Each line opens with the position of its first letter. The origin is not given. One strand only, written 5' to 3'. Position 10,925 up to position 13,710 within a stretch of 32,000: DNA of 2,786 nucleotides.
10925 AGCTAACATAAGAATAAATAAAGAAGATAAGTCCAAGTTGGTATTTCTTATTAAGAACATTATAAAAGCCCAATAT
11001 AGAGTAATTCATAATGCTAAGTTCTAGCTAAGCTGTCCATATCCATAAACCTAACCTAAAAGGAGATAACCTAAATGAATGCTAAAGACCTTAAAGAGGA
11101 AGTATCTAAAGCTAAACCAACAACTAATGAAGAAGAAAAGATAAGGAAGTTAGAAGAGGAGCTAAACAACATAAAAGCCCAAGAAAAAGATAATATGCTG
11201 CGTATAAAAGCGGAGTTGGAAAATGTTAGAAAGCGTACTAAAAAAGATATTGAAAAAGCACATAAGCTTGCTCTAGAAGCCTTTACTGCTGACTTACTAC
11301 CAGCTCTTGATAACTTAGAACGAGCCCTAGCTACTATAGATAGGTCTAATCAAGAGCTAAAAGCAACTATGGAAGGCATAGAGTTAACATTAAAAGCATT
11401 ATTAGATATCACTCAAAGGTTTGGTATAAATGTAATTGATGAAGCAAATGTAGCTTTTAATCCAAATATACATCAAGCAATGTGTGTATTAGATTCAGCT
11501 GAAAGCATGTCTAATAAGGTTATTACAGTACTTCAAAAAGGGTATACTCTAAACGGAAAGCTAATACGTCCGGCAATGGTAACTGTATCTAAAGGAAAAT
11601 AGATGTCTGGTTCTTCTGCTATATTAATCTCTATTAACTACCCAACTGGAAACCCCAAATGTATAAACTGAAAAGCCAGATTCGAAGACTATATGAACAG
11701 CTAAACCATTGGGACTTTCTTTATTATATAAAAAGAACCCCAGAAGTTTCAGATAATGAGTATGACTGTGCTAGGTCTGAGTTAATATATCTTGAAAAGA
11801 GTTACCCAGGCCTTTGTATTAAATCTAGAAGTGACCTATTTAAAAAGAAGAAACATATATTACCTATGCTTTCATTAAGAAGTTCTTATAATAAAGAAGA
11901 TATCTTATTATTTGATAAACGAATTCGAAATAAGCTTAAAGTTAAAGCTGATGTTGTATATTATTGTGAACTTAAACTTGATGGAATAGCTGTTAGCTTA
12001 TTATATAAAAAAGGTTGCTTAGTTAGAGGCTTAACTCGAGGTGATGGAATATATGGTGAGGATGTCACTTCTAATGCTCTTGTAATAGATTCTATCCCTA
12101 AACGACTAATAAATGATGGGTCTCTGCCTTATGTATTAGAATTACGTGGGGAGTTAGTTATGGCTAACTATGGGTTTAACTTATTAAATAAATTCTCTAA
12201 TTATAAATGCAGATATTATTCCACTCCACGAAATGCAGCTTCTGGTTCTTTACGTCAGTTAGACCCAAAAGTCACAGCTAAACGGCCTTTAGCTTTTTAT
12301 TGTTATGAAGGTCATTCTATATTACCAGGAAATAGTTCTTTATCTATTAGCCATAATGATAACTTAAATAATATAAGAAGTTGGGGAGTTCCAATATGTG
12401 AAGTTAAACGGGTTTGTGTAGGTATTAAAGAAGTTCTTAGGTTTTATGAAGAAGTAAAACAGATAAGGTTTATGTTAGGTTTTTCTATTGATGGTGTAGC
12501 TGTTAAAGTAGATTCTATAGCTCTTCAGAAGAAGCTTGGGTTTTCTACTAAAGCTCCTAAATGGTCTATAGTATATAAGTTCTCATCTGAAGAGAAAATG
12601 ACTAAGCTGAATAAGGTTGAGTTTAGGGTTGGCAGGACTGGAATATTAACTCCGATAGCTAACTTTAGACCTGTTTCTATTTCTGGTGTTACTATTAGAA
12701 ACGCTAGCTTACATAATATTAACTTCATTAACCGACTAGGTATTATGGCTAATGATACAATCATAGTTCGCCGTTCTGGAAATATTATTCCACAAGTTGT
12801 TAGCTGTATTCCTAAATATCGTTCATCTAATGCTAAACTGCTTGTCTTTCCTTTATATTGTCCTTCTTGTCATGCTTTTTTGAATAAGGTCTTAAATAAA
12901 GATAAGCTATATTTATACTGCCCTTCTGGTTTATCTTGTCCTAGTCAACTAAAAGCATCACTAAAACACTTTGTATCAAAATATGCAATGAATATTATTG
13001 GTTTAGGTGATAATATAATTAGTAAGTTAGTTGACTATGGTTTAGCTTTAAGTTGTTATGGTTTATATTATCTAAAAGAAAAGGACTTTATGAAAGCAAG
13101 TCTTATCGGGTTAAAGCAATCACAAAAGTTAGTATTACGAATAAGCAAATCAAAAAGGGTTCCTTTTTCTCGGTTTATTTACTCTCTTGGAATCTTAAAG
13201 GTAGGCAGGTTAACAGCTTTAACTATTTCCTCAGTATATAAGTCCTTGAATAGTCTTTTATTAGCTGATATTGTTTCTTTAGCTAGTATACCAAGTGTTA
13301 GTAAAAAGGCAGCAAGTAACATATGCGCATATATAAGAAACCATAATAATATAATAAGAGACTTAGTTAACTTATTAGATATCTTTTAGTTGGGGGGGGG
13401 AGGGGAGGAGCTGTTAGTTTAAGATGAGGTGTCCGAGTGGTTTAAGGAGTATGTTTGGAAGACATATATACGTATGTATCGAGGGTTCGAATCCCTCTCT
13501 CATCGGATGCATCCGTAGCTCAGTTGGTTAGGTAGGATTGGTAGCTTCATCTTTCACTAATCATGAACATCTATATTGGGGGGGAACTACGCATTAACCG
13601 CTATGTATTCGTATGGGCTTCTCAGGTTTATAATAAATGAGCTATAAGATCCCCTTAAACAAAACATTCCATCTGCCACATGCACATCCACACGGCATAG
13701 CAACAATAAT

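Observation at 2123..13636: Sharp compositional and synteny mosaic: an extremely AT-rich, enteric-style block spliced into a moderate-GC, non-enteric backbone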

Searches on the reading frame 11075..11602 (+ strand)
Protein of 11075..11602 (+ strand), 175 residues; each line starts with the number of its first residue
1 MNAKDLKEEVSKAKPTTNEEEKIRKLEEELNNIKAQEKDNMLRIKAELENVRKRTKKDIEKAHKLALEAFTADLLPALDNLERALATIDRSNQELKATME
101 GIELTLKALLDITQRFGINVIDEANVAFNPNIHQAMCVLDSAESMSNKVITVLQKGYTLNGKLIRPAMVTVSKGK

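Call 10: find_encoding_contigs(protein=window:11075-11602:+, flank=10000, max_places=4)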
Protein window:11075-11602:+ (175 aa): 2 contigs read that carry it; 2 places shown.
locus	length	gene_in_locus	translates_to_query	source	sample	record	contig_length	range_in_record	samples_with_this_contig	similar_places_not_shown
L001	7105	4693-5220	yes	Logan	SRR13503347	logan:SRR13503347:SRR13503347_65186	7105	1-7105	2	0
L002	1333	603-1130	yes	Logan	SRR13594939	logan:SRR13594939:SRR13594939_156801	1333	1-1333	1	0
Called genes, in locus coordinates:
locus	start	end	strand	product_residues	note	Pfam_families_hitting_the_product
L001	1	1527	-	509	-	?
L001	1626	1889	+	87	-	PF01649:Ribosomal_S20p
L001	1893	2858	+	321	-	PF00291:PALP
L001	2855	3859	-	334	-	PF02729:OTCace_N, PF00185:OTCace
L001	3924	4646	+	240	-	PF20772:TACO1_YebC_N, PF01709:Transcrip_reg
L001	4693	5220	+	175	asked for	PF01025:GrpE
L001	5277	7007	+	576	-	PF22745:Nlig-Ia, PF01653:DNA_ligase_aden, PF03120:OB_DNA_ligase, PF12826:HHH_2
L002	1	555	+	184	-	?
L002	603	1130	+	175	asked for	PF01025:GrpE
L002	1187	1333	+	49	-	?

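Call 14: search_protein_families(library=ncbifam, proteins=[window:11075-11602:+], max_evalue=0.00001)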
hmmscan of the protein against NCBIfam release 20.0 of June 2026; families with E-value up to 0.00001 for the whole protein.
window:11075-11602:+ (175 aa): 26 families (the best 25 are shown)
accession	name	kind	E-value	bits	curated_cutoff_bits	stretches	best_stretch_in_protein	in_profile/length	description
NF010748.0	PRK14150.1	equivalog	2.9e-66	222.7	152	1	7-175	27-198/198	nucleotide exchange factor GrpE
NF007655.0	PRK10325.1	equivalog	2.5e-57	193.8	348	1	13-175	34-196/197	nucleotide exchange factor GrpE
NF010749.0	PRK14151.1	equivalog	5.1e-52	176.2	231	1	8-173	13-175/188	nucleotide exchange factor GrpE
NF010737.0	PRK14139.1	equivalog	5.4e-43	147.1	164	1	8-175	22-188/188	nucleotide exchange factor GrpE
NF010738.0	PRK14140.1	equivalog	1.9e-41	142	137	1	7-172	30-190/191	nucleotide exchange factor GrpE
NF010755.0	PRK14158.1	equivalog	4.1e-41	140.6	200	1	5-173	24-194/198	nucleotide exchange factor GrpE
NF010739.0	PRK14141.1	equivalog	2.9e-38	131.6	192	1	8-174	23-194/211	nucleotide exchange factor GrpE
NF010742.0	PRK14144.1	equivalog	3.7e-34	118.3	215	1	12-173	36-198/199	nucleotide exchange factor GrpE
NF010746.0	PRK14148.1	equivalog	1.5e-33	116.2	212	1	21-173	43-194/195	nucleotide exchange factor GrpE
NF010750.0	PRK14153.1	equivalog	5.1e-33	114.3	194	1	9-173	25-187/194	nucleotide exchange factor GrpE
NF010747.0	PRK14149.1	equivalog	1.7e-32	112.5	176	1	13-173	31-189/191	nucleotide exchange factor GrpE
NF010745.0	PRK14147.1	equivalog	2.6e-32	112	184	1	5-173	12-170/172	nucleotide exchange factor GrpE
NF010757.0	PRK14160.1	equivalog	2.7e-31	108.6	184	1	9-172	52-210/211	nucleotide exchange factor GrpE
NF010752.0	PRK14155.1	equivalog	3e-31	108.5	194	1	16-172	8-170/208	nucleotide exchange factor GrpE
NF010759.0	PRK14162.1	equivalog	2.3e-29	102.5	176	1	9-172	26-193/194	nucleotide exchange factor GrpE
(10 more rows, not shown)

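Call 62: list_cluster_members(proteins=[P0001, P0121, P0241, window:11075-11602:+, window:8269-9234:+, window:10305-11027:+, window:13637-14620:+, window:11659-13389:+, window:2151-2567:+, window:14872-15888:+])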
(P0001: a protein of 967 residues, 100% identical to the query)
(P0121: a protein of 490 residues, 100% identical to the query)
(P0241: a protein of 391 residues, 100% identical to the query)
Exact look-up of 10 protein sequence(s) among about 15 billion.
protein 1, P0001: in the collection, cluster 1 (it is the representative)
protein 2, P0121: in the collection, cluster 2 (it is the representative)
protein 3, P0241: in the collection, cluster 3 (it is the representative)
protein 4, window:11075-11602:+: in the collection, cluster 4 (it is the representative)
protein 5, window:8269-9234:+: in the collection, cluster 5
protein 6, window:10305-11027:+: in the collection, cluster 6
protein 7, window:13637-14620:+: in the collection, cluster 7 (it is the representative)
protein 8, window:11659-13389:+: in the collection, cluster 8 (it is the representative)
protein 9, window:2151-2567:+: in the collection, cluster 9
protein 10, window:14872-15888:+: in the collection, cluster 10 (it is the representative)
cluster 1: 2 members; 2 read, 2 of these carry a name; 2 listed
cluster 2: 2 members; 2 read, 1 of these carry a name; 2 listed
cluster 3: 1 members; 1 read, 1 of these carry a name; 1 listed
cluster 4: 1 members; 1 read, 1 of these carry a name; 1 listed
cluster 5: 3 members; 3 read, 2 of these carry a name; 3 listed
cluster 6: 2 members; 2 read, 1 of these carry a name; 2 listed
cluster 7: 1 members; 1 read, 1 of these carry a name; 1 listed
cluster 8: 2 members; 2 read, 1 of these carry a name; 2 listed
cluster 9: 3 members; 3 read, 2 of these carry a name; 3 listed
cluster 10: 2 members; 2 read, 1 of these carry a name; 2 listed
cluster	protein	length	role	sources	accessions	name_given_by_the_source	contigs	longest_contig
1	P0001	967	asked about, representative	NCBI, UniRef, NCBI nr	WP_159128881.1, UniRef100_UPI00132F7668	isoleucine--tRNA ligase [Candidatus Tremblaya phenacola] | isoleucine--tRNA ligase n=1 Tax=Candidatus Tremblayella phenacoccinincola TaxID=1010676 ...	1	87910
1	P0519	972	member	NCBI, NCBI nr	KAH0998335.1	Isoleucyl-tRNA synthetase [Candidatus Tremblaya phenacola]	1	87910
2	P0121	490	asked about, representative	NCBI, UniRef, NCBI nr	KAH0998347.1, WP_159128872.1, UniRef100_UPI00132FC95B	anthranilate synthase component I family protein [Candidatus Tremblaya phenacola] | anthranilate synthase component I family protein n=1 Tax=Candidatus Tremblayella ...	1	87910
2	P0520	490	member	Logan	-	-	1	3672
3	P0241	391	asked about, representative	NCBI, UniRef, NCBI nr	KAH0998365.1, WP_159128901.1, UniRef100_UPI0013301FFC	aminotransferase class V-fold PLP-dependent enzyme [Candidatus Tremblaya phenacola] | aminotransferase class V-fold PLP-dependent enzyme n=1 Tax=Candidatus Tremblayella ...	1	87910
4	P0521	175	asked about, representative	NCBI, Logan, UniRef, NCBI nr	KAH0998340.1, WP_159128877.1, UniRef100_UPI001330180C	nucleotide exchange factor GrpE [Candidatus Tremblaya phenacola] | nucleotide exchange factor GrpE n=1 Tax=Candidatus Tremblayella phenacoccinincola ...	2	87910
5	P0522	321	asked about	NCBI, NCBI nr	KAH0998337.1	Cysteine synthase [Candidatus Tremblaya phenacola]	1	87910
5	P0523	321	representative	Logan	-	-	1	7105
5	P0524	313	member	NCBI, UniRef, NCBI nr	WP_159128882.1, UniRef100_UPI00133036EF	cysteine synthase A [Candidatus Tremblaya phenacola] | cysteine synthase A n=1 Tax=Candidatus Tremblayella phenacoccinincola TaxID=1010676 ...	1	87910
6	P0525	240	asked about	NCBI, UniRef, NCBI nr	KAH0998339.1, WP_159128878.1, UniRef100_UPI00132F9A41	YebC/PmpR family DNA-binding transcriptional regulator [Candidatus Tremblaya phenacola] | YebC/PmpR family DNA-binding transcriptional regulator n=1 Tax=Candidatus Tremblayella ...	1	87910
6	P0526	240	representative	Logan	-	-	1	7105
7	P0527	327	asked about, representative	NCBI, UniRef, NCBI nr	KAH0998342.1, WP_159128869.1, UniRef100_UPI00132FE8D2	RluA family pseudouridine synthase [Candidatus Tremblaya phenacola] | RluA family pseudouridine synthase n=1 Tax=Candidatus Tremblayella phenacoccinincola ...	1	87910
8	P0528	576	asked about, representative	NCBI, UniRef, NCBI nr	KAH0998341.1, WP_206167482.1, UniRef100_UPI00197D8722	NAD-dependent DNA ligase LigA [Candidatus Tremblaya phenacola] | NAD-dependent DNA ligase LigA n=1 Tax=Candidatus Tremblayella phenacoccinincola ...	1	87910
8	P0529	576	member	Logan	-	-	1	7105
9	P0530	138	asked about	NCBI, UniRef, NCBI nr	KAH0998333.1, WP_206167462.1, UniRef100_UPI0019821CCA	SAM-dependent methyltransferase [Candidatus Tremblaya phenacola] | SAM-dependent methyltransferase n=1 Tax=Candidatus Tremblayella phenacoccinincola ...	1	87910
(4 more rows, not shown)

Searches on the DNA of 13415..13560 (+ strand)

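Call 48: search_dna_similar(query=window:13415-13560:+, collection=ecoli_genomes, mode=distant, max_rows=3)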
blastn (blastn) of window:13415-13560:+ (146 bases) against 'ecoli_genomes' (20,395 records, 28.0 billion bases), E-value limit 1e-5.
Records with a match: 5434; places in all: 10516; records where one place covers at least 80% of the query: 0.
Genomes with a match: 5423 of 5426; with a place that covers at least 80% of the query: 0. Places per genome that has any: lowest 1, median 2, highest 4. On chromosomes: 10503 places; on plasmids: 13.
Best place of each record, by identity: 60-80% 5434.
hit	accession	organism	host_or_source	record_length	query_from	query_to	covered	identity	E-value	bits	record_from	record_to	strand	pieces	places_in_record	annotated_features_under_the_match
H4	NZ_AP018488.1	Escherichia coli O157:H7 strain PV15-279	Homo sapiens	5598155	11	91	55%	78.3%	4e-8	67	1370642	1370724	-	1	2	tRNA-Ser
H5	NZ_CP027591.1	Escherichia coli strain 2014C-3011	Homo sapiens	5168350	11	91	55%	78.3%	4e-8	67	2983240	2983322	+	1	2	tRNA-Ser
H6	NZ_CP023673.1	Escherichia coli strain SMN013SH2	cattle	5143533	11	91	55%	78.3%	4e-8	67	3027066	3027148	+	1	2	tRNA-Ser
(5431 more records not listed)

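Call 50: search_dna_similar(query=window:13504-13545:+, collection=ecoli_genomes, mode=distant, max_rows=4, max_evalue=10)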
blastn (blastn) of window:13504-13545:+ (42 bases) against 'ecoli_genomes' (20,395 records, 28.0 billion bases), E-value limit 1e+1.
Records with a match: 5427; places in all: 26876; records where one place covers at least 80% of the query: 0.
Genomes with a match: 5426 of 5426; with a place that covers at least 80% of the query: 0. Places per genome that has any: lowest 2, median 5, highest 10. On chromosomes: 26875 places; on plasmids: 1.
Best place of each record, by identity: 95-99% 17; 90-95% 5410.
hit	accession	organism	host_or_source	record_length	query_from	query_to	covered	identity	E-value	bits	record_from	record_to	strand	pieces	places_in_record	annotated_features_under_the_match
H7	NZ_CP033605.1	Escherichia coli O157:H7 strain TR01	Cattle carcass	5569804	3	28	62%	96.2%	4e-2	44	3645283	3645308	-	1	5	tRNA-Arg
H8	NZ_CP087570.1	Escherichia coli strain 114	urine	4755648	3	28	62%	96.2%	4e-2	44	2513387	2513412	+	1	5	tRNA-Arg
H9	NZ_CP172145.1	Escherichia coli strain GF66.2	chicken meat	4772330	3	28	62%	96.2%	4e-2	44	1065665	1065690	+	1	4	tRNA-Arg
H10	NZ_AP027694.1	Escherichia coli strain PSS-11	Homo sapiens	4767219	3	28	62%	96.2%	4e-2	44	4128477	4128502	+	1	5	tRNA-Arg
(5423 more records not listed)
